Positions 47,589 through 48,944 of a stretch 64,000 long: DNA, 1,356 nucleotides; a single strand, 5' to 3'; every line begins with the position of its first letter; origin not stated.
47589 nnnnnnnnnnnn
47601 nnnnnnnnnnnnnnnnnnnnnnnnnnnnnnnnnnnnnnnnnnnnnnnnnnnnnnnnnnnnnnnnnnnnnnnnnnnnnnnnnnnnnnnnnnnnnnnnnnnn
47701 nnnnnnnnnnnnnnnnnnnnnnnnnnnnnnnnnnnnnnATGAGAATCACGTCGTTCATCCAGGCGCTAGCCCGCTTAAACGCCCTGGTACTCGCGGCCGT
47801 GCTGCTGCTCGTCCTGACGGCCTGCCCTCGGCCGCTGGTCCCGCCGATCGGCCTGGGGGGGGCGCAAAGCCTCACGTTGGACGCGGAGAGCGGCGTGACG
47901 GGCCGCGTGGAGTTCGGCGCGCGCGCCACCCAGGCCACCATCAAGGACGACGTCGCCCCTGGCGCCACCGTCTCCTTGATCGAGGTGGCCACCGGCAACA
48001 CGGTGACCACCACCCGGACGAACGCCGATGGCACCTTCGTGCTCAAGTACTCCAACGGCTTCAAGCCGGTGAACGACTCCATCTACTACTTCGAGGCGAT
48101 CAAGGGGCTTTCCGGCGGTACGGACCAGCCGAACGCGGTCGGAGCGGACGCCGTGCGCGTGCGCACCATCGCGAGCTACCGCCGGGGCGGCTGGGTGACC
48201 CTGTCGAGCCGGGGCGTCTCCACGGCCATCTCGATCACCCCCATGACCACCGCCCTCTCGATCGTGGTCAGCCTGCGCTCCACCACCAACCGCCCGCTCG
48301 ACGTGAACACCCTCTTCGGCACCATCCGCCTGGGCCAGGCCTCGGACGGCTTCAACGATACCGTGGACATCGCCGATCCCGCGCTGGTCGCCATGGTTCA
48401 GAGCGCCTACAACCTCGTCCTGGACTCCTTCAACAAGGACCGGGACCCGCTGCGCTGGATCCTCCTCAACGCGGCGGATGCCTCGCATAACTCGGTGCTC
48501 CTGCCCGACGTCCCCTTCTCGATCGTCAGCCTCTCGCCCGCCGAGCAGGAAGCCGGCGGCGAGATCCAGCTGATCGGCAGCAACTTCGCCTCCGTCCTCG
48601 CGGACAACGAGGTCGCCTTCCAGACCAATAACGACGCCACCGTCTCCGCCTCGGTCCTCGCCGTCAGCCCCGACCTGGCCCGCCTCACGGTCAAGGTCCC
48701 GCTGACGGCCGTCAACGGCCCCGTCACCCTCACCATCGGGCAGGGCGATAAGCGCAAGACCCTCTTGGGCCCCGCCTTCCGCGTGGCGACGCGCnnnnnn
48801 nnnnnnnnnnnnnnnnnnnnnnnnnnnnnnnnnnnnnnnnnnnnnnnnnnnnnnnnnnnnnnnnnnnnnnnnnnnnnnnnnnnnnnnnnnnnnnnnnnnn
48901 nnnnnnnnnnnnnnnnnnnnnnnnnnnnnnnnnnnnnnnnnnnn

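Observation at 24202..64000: Eleven paralogs share one ~300-aa N-terminal module but carry different C-terminal ends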

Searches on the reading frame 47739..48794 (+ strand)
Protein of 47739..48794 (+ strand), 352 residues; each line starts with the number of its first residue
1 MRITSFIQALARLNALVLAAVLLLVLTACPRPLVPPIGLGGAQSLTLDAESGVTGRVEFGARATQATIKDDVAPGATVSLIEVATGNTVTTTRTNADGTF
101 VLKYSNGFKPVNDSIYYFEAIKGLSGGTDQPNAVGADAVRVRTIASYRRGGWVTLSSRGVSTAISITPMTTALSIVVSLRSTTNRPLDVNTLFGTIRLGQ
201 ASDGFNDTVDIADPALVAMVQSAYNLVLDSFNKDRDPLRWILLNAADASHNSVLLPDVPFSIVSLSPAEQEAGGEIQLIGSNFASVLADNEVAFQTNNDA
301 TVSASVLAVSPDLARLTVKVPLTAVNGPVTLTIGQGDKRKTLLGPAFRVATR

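Call 15: find_homologous_proteins(query=window:47739-48794:+)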
Query window:47739-48794:+ (352 aa): 4 proteins with E <= 0.001 among 8000 candidates.
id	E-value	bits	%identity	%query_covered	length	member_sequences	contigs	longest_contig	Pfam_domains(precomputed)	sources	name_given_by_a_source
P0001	7.4e-69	250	73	45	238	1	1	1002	-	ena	-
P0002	2.6e-30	124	33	91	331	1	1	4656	PF01833.31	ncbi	ncbi:MAG TPA: IPT/TIG domain-containing protein, partial [Stenomitos sp.]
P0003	1.1e-23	102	35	88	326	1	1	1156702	PF01833.31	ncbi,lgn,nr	ncbi:IPT/TIG domain-containing protein [bacterium]|nr:IPT/TIG domain-containing protein [bacterium]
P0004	1.2e-21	95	33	97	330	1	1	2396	PF01833.31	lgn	-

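Call 18: find_encoding_contigs(protein=P0003, flank=10000, max_places=3)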
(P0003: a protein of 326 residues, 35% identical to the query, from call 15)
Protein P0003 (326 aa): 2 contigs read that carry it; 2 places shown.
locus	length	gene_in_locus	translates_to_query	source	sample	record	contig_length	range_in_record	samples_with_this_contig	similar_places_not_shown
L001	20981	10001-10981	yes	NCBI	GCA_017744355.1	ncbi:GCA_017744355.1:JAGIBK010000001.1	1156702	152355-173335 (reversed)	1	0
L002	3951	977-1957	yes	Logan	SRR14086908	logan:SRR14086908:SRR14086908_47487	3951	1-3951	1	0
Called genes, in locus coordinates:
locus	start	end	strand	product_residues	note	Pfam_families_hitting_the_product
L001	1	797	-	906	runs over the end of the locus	PF05893:LuxC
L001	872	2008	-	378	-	PF04443:LuxE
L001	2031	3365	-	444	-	PF00501:AMP-binding (weak)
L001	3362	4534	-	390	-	PF00583:Acetyltransf_1 (faint)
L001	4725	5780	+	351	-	PF03412:Peptidase_C39 (faint), PF13529:Peptidase_C39_2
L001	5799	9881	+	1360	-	PF00211:Guanylate_cyc (weak), PF13191:AAA_16, PF00515:TPR_1 (faint), PF07719:TPR_2 (faint), PF07721:TPR_4 (faint), PF13424:TPR_12 (faint), PF13428:TPR_14 (faint), PF14559:TPR_19 (faint)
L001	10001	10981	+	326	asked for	PF01833:TIG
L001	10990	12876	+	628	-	PF08450:SGL (faint), PF06739:SBBP (faint), PF25021:TEN_NHL (faint), PF24684:Vgb_lyase (weak), PF01436:NHL (weak)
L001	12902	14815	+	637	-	PF08450:SGL (weak), PF25021:TEN_NHL, PF01436:NHL (weak)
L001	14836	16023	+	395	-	-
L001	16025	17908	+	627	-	PF24684:Vgb_lyase (faint), PF25021:TEN_NHL (faint), PF01436:NHL (weak)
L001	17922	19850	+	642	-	PF06739:SBBP (faint), PF24684:Vgb_lyase (weak), PF25021:TEN_NHL (faint), PF08450:SGL (faint), PF01436:NHL (weak)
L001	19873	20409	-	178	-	-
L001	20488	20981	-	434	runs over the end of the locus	PF00675:Peptidase_M16, PF05193:Peptidase_M16_C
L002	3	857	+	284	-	?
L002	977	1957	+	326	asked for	PF01833:TIG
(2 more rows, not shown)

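Call 23: search_protein_representatives(alignment_id=A1)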
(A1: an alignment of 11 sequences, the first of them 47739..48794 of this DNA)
Query: 11 sequences, 340 profile positions. Proteins with E-value up to 0.001 (for the whole library): 20080; up to 1e-10: 7896; up to 1e-30: 1797. The best 150 are listed.
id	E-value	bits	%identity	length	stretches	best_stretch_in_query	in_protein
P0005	1.9e-234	793.2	-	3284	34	255-337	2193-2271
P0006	2.1e-233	789.7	-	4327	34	249-339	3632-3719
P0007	5.0e-224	758.9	-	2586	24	258-337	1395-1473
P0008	2.4e-221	750.1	-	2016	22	258-339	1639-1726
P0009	1.6e-218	740.8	-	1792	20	253-338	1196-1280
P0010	6.7e-196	666.4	-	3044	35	249-338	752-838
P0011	1.0e-195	665.8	-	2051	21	252-338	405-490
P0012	1.3e-194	662.2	-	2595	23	251-339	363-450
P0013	1.1e-193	659.1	-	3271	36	253-327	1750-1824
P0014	2.5e-191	651.4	-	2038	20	257-338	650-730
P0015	4.2e-184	627.6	-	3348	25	248-338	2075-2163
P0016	9.7e-182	619.9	-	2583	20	250-338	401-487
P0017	1.5e-176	602.8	-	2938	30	254-337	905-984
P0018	1.9e-176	602.5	-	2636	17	254-338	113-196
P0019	5.1e-176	601.0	-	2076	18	252-337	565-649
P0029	1.8e-145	500.6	-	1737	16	53-338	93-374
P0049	5.2e-121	420.2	-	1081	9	8-337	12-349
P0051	4.5e-120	417.1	-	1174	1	5-339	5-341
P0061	7.0e-112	390.2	-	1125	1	16-339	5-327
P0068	5.2e-109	380.7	-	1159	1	10-338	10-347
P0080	1.7e-104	365.9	-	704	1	1-327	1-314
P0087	2.0e-102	359.1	-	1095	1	14-339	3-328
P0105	3.3e-96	338.6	-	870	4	17-338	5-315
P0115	2.8e-93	329.0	-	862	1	11-336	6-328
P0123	4.5e-92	325.0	-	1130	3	11-339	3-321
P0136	9.3e-89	314.1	-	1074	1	15-339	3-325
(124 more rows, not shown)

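Call 25: list_cluster_members(proteins=[P0061, P0080, P0051, P0029, P0105, P0123, P0136, P0049, P0115, P0087])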
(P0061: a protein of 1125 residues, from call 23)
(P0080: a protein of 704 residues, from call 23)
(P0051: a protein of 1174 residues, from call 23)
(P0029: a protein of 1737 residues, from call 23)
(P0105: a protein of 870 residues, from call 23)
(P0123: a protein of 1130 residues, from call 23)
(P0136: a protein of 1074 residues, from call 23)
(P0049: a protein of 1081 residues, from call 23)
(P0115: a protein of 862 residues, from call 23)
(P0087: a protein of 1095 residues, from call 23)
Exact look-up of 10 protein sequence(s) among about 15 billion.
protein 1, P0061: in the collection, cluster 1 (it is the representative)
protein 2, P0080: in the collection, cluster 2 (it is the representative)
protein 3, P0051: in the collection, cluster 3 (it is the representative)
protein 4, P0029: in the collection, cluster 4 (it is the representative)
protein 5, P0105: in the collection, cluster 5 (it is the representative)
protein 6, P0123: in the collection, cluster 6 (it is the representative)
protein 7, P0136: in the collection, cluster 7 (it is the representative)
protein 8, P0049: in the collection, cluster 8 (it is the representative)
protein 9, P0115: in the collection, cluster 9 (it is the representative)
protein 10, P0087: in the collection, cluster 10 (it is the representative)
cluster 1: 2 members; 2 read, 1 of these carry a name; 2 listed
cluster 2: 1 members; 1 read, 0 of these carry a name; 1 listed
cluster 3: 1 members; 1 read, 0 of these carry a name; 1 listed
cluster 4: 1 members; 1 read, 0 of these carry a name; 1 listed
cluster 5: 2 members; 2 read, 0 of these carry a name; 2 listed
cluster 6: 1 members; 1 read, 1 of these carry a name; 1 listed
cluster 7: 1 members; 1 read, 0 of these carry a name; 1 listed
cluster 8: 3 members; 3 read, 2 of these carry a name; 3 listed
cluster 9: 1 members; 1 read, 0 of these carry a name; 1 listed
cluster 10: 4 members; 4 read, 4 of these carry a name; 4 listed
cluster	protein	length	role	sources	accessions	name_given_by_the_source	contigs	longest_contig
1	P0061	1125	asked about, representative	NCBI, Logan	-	-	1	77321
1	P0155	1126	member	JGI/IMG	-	glucose/arabinose dehydrogenase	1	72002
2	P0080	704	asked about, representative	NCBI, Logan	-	-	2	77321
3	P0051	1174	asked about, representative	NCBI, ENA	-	-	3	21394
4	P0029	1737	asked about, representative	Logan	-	-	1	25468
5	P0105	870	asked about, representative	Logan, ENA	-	-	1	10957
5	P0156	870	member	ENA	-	-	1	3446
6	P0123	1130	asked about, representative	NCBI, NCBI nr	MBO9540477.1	IPT/TIG domain-containing protein [bacterium]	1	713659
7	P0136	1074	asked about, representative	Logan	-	-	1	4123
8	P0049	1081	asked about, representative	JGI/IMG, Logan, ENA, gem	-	-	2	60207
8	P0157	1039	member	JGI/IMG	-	hypothetical protein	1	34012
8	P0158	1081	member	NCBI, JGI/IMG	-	hypothetical protein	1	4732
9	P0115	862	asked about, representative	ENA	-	-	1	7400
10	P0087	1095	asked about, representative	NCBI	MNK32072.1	Serine/threonine-protein kinase PknD [compost metagenome]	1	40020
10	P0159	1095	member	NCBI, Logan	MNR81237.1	Serine/threonine-protein kinase PknD [compost metagenome]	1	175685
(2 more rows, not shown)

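Call 26: find_encoding_contigs(protein=P0061, flank=10000, max_places=4)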
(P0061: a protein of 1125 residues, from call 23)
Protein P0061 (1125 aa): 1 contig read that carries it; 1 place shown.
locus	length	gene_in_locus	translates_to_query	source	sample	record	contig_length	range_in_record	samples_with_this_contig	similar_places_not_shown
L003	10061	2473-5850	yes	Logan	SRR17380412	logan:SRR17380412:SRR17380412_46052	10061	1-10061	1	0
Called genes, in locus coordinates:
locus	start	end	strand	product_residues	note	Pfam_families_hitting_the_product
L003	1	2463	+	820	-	?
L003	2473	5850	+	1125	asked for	PF08450:SGL (faint), PF01436:NHL (faint), PF25021:TEN_NHL (faint), PF06739:SBBP (faint), PF22807:TrAA12 (faint), PF24684:Vgb_lyase (weak)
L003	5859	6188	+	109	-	-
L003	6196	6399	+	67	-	-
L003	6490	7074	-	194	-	-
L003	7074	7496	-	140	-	PF07963:N_methyl (weak)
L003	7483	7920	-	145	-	-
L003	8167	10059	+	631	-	?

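Call 27: find_encoding_contigs(protein=P0080, flank=10000, max_places=4)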
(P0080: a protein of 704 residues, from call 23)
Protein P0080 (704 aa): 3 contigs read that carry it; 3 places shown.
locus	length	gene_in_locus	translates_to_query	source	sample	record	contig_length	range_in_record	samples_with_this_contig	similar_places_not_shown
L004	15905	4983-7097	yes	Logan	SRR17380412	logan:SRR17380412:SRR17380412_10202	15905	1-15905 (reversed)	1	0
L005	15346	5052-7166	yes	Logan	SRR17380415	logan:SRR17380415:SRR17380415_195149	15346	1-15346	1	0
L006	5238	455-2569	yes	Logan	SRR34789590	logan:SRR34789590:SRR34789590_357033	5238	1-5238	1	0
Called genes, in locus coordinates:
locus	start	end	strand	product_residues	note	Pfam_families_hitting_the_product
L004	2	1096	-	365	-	?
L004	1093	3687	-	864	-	-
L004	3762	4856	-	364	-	PF08450:SGL (faint), PF24684:Vgb_lyase, PF13449:Phytase-like (faint), PF07494:Reg_prop (faint), PF01436:NHL (weak)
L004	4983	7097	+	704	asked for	-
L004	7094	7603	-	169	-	-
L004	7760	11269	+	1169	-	PF01436:NHL (faint), PF24684:Vgb_lyase (faint)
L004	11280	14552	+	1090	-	PF08450:SGL (faint), PF24684:Vgb_lyase, PF01436:NHL (faint), PF25021:TEN_NHL (faint), PF06739:SBBP (faint), PF22807:TrAA12 (faint)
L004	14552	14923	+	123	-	-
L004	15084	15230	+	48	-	-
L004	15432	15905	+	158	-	?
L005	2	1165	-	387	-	PF07907:YibE_F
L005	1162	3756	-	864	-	-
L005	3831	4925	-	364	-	PF08450:SGL (faint), PF13449:Phytase-like (faint), PF24684:Vgb_lyase, PF07494:Reg_prop (faint), PF01436:NHL (weak)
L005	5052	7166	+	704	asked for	-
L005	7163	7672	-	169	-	-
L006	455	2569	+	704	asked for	-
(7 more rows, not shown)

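Call 31: find_related_loci(query=A2, collection=genome_contigs, flank=10000)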
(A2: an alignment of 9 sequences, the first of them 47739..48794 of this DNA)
Query A2 (352 aa) in genome_contigs; peptide patterns used: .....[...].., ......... (x = any residue, [..] = any of these).
62 stretches matched a pattern; 4 encode a relative of the query (tblastn E <= 1e-3); 3 distinct loci.
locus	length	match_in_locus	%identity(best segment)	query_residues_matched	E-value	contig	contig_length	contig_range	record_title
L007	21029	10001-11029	54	10-352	3e-120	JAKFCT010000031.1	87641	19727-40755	MAG: Candidatus Sericytochromatia bacterium isolate LC028 contig-124_202, whole genome shotgun sequence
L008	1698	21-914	53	53-352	8e-94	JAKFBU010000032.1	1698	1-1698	MAG: Candidatus Sericytochromatia bacterium isolate LC003 contig-124_44391, whole genome shotgun sequence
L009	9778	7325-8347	44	15-352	1e-74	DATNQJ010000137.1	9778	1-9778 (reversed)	MAG TPA_asm: Stenomitos sp. isolate SMAG_U16504 k141_576619, whole genome shotgun sequence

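Call 36: search_solved_structures(query=A1, max_evalue=1)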
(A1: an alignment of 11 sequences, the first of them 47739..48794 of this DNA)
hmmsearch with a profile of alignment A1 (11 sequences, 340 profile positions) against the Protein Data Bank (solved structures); distinct sequences matched with E-value up to 1: 9.
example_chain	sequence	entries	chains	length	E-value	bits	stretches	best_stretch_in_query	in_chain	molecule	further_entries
3kya_A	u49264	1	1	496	2.5e-07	33.2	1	251-328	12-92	Putative phosphatase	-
1qho_A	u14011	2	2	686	0.0003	23.1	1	249-327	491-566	ALPHA-AMYLASE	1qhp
1cyg_A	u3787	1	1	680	0.00049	22.4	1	255-337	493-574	CYCLODEXTRIN GLUCANOTRANSFERASE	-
3tc9_A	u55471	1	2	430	0.00065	22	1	252-325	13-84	Hypothetical hydrolase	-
1a47_A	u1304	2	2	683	0.0021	20.3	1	249-315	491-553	CYCLODEXTRIN GLYCOSYLTRANSFERASE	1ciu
3bmv_A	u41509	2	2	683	0.0021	20.3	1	249-315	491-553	Cyclomaltodextrin glucanotransferase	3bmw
4hw6_A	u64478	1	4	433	0.02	17.1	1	248-325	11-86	hypothetical protein, IPT/TIG domain protein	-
3hrp_A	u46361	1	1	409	0.13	14.4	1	249-298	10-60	Uncharacterized protein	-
3wms_A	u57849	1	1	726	0.19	13.8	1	249-333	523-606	Alpha-cyclodextrin glucanotransferase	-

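Call 89: find_encoding_contigs(protein=P0068, flank=10000, max_places=1)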
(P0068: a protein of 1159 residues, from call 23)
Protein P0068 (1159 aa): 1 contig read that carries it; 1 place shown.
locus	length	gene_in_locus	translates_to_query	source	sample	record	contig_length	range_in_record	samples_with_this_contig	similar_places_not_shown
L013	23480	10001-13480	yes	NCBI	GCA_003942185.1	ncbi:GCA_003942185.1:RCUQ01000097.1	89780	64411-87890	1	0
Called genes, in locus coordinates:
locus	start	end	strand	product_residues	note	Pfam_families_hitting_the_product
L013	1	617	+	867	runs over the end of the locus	-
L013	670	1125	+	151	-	-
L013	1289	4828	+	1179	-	PF08450:SGL (faint), PF24684:Vgb_lyase (faint), PF01436:NHL (faint)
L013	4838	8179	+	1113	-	PF01833:TIG (weak), PF08450:SGL (faint), PF01436:NHL (faint), PF25021:TEN_NHL (faint), PF24684:Vgb_lyase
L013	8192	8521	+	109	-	-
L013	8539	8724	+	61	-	-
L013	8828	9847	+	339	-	PF13795:HupE_UreJ_2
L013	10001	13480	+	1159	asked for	PF08450:SGL (faint), PF21959:DUF6923 (faint), PF25021:TEN_NHL (faint), PF01436:NHL (faint), PF24684:Vgb_lyase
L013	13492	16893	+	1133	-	PF08450:SGL (faint), PF01436:NHL (faint), PF24684:Vgb_lyase (weak)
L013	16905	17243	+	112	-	-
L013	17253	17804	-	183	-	-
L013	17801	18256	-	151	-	-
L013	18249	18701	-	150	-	-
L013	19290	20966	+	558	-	-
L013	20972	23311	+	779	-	-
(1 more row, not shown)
